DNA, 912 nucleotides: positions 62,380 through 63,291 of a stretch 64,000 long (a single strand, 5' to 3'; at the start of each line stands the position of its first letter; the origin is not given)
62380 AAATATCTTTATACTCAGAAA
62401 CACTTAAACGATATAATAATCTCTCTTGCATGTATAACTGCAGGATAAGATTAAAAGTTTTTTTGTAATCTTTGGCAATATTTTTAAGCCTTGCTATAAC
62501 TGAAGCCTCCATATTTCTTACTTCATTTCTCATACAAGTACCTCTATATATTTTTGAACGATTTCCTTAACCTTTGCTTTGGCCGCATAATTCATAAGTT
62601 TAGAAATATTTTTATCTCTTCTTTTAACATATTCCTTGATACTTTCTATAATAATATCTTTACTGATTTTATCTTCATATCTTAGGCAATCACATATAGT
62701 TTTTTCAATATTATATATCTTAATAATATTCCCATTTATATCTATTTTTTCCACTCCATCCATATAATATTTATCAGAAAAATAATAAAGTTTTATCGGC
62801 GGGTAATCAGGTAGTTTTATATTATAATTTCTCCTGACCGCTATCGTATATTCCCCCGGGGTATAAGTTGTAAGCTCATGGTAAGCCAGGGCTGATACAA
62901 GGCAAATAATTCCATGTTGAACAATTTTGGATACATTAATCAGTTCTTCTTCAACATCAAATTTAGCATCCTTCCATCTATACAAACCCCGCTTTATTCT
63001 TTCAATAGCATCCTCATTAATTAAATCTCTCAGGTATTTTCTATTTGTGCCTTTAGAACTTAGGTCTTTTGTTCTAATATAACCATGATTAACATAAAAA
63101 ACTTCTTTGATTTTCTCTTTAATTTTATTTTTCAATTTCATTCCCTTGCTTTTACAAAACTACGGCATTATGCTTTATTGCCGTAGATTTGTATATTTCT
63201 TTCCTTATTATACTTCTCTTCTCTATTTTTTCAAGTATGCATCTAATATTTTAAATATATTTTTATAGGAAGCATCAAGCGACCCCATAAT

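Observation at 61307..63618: ~277-bp direct repeats delimiting a TA cassette in a gene-repeat-gene-repeat-gene array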

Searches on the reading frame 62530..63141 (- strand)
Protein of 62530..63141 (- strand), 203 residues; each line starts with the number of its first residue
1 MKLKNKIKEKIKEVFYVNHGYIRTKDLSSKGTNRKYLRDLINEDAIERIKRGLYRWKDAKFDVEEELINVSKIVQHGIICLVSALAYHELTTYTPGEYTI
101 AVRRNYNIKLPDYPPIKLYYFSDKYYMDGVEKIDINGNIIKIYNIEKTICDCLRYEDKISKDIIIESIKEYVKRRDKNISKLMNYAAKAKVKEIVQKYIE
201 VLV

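Call 9: find_encoding_contigs(protein=window:62530-63141:-, flank=10000, max_places=10)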
Protein window:62530-63141:- (203 aa): 22 contigs read that carry it; 10 places shown.
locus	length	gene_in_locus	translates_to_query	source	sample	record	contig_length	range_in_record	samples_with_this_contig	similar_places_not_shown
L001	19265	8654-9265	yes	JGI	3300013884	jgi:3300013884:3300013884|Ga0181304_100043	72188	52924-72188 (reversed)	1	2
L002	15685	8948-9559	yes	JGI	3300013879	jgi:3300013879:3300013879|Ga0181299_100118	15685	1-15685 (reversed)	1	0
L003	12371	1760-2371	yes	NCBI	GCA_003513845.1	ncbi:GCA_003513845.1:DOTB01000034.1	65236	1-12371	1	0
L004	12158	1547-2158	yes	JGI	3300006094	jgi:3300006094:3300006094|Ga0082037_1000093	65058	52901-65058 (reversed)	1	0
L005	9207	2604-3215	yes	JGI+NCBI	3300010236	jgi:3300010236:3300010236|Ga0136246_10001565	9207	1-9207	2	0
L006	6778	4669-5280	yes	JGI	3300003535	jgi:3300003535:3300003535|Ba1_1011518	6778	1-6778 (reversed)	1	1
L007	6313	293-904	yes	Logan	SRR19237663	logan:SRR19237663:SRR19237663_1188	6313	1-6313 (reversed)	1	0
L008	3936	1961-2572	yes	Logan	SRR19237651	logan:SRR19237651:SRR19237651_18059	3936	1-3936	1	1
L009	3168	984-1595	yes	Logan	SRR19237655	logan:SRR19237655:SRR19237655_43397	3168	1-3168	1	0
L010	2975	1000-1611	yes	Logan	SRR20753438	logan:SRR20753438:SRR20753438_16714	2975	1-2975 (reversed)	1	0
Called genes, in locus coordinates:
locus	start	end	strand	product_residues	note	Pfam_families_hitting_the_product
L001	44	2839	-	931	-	PF03176:MMPL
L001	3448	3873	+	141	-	PF01951:Archease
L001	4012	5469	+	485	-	PF01139:RtcB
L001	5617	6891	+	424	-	PF02403:Seryl_tRNA_N, PF00587:tRNA-synt_2b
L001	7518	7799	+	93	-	PF04014:MazE_antitoxin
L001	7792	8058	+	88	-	PF05016:ParE_toxin (weak)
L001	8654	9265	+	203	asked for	PF13338:AbiEi_4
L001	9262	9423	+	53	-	-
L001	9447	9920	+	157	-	PF08843:AbiEii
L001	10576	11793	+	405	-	PF13173:AAA_14, PF13635:DUF4143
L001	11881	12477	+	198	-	-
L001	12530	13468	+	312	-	PF02540:NAD_synthase, PF03054:tRNA_Me_trans (faint), PF02540:NAD_synthase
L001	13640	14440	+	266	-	PF04951:Peptidase_M55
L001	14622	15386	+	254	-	PF00497:SBP_bac_3, PF10613:Lig_chan-Glu_bd, PF12974:Phosphonate-bd (weak)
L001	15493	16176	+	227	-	PF00528:BPD_transp_1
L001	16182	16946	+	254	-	PF02463:SMC_N, PF09818:ABC_ATPase (faint), PF00005:ABC_tran, PF13304:AAA_21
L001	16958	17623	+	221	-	PF00528:BPD_transp_1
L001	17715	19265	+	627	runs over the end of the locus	PF01855:POR_N, PF02775:TPP_enzyme_C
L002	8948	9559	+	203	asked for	PF13338:AbiEi_4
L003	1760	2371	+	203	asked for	PF13338:AbiEi_4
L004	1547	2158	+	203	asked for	PF13338:AbiEi_4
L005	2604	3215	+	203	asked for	PF13338:AbiEi_4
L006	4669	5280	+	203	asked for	PF13338:AbiEi_4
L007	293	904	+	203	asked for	PF13338:AbiEi_4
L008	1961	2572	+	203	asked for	PF13338:AbiEi_4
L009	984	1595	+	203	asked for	PF13338:AbiEi_4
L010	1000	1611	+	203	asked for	PF13338:AbiEi_4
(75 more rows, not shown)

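Call 53: find_homologous_proteins(query=window:62530-63141:-)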
Query window:62530-63141:- (203 aa): 388 proteins with E <= 0.001 among 727 candidates; the best 120 are listed.
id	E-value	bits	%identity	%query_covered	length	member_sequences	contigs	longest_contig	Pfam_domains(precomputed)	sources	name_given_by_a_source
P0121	1.0e-125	435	100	100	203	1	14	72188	PF13338.13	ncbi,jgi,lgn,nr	ncbi:MAG TPA: Abortive infection protein AbiEi [Candidatus Atribacteria bacterium]|nr:Abortive infec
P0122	2.4e-124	430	100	99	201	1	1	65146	PF13338.13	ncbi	ncbi:MAG: type IV toxin-antitoxin system AbiEi family antitoxin domain-containing protein [Atribacte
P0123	9.0e-122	422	96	100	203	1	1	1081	PF13338.13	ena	-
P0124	9.3e-122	422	96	100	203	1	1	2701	PF13338.13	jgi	-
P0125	2.5e-121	420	97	99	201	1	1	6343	PF13338.13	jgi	-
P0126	2.8e-121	420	96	100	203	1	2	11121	PF13338.13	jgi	-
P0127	3.4e-121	420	96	99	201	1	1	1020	PF13338.13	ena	-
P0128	3.8e-121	420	96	100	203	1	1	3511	PF13338.13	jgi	-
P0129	1.4e-120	418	94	94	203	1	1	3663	PF13338.13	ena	-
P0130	2.1e-120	417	94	94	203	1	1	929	PF13338.13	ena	-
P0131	6.5e-120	416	96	99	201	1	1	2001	PF13338.13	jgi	-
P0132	9.1e-120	415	95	99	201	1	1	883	PF13338.13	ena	-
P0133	1.1e-119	415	94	94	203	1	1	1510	PF13338.13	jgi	-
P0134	2.4e-117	408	92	100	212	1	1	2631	PF13338.13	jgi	jgi:predicted transcriptional regulator of viral defense system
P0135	7.1e-117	406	91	100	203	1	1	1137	PF13338.13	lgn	-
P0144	9.0e-115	399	88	93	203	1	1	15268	PF13338.13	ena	-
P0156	5.0e-113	393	87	94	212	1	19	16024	PF13338.13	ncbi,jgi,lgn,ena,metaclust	metaclust:\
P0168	4.3e-112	390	87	100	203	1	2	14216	PF13338.13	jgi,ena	-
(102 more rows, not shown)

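Call 54: find_encoding_contigs(protein=P0126, flank=6000, max_places=2)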
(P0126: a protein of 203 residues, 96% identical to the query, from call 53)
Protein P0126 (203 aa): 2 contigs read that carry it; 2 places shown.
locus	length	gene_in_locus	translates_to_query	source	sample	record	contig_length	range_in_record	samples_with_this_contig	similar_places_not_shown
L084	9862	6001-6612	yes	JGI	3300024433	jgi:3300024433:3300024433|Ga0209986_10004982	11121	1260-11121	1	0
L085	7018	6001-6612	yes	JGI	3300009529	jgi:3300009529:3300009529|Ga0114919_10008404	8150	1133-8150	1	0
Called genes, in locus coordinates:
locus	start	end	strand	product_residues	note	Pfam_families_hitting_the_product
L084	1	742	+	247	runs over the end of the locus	-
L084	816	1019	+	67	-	PF07521:RMMBL (weak)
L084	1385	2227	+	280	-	PF13338:AbiEi_4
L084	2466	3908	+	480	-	PF01930:Cas_Cas4 (weak), PF11074:DUF2779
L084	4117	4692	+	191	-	PF01909:NTP_transf_2, PF18765:Polbeta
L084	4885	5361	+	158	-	-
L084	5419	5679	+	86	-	-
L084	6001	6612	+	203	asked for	PF13338:AbiEi_4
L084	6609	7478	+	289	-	PF08843:AbiEii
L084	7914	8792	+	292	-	PF12797:Fer4_2 (faint), PF12838:Fer4_7 (weak), PF13187:Fer4_9, PF13237:Fer4_10, PF14697:Fer4_21 (weak), PF00037:Fer4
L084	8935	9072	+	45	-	-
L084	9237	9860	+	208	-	?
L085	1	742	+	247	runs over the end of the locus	-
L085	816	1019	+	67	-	PF07521:RMMBL (weak)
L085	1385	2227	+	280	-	PF13338:AbiEi_4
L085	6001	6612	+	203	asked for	PF13338:AbiEi_4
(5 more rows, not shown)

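Call 55: find_encoding_contigs(protein=P0144, flank=6000, max_places=1)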
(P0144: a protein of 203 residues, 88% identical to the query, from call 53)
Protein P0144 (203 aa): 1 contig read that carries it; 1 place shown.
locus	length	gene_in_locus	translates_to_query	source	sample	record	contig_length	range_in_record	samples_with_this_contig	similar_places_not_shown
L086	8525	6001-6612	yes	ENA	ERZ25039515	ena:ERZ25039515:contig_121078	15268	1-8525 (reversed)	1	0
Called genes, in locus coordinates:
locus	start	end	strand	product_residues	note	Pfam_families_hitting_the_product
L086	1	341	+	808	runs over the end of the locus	PF02463:SMC_N, PF13175:AAA_15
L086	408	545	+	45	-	-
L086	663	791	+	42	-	-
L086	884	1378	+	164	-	-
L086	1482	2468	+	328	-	-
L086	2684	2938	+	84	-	-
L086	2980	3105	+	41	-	-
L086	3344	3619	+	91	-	-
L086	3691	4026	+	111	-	-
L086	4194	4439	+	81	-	-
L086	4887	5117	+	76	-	PF20208:ARPP-1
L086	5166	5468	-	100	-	PF03358:FMN_red, PF02525:Flavodoxin_2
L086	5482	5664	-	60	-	PF03358:FMN_red (weak)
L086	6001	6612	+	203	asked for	PF13338:AbiEi_4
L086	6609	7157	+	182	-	PF08843:AbiEii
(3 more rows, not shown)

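Call 56: find_encoding_contigs(protein=P0156, flank=6000, max_places=4)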
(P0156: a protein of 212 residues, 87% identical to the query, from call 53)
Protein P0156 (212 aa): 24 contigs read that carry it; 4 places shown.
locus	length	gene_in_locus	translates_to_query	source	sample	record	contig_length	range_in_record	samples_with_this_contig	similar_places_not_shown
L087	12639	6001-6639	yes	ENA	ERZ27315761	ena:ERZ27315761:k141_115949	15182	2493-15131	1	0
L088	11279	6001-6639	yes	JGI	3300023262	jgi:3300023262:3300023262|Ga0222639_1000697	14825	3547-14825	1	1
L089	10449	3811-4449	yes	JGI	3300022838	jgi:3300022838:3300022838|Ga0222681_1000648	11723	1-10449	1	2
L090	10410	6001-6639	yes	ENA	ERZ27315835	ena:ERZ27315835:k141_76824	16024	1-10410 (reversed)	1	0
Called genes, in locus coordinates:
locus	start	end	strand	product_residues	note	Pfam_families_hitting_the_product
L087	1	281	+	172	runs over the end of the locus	PF06271:RDD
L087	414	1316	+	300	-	PF00753:Lactamase_B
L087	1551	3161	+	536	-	PF04851:ResIII, PF00270:DEAD, PF00271:Helicase_C, PF03880:DbpA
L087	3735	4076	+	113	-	PF02384:N6_Mtase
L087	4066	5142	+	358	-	PF13784:Fic_N, PF02661:Fic, PF21248:SoFic-like_C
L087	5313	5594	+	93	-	PF13412:HTH_24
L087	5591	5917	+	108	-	-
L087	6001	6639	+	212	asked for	PF13338:AbiEi_4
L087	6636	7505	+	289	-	PF08843:AbiEii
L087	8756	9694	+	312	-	PF02540:NAD_synthase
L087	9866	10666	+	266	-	PF04951:Peptidase_M55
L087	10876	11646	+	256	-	PF00497:SBP_bac_3, PF10613:Lig_chan-Glu_bd, PF12974:Phosphonate-bd (weak)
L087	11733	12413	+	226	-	PF00528:BPD_transp_1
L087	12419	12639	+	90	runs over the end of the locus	?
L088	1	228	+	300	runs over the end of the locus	PF00753:Lactamase_B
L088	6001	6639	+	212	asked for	PF13338:AbiEi_4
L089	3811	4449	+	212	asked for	PF13338:AbiEi_4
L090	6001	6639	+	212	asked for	PF13338:AbiEi_4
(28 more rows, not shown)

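Call 57: find_encoding_contigs(protein=P0168, flank=6000, max_places=2)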
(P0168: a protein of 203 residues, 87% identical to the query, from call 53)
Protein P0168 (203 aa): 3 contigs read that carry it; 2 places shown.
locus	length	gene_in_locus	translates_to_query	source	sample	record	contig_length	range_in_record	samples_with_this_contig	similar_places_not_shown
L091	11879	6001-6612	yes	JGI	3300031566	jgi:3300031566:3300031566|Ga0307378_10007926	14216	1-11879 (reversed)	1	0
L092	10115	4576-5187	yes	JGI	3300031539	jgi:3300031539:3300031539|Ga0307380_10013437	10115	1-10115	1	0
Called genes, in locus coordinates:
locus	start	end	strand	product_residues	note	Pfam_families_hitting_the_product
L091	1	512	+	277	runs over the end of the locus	-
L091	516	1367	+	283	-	PF08843:AbiEii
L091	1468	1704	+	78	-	-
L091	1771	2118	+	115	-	PF01527:HTH_Tnp_1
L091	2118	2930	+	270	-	PF13276:HTH_21, PF00665:rve, PF13683:rve_3, PF13333:rve_2 (weak)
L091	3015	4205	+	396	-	PF01930:Cas_Cas4 (weak), PF11074:DUF2779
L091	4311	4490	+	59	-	PF07521:RMMBL (weak)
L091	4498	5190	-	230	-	PF12281:NTP_transf_8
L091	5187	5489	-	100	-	-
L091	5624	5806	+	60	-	-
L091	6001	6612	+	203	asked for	PF13338:AbiEi_4 (weak)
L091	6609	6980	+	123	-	-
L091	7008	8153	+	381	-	PF00155:Aminotran_1_2 (weak), PF00266:Aminotran_5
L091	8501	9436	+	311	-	PF01207:Dus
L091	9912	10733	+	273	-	-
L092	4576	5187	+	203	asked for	PF13338:AbiEi_4 (weak)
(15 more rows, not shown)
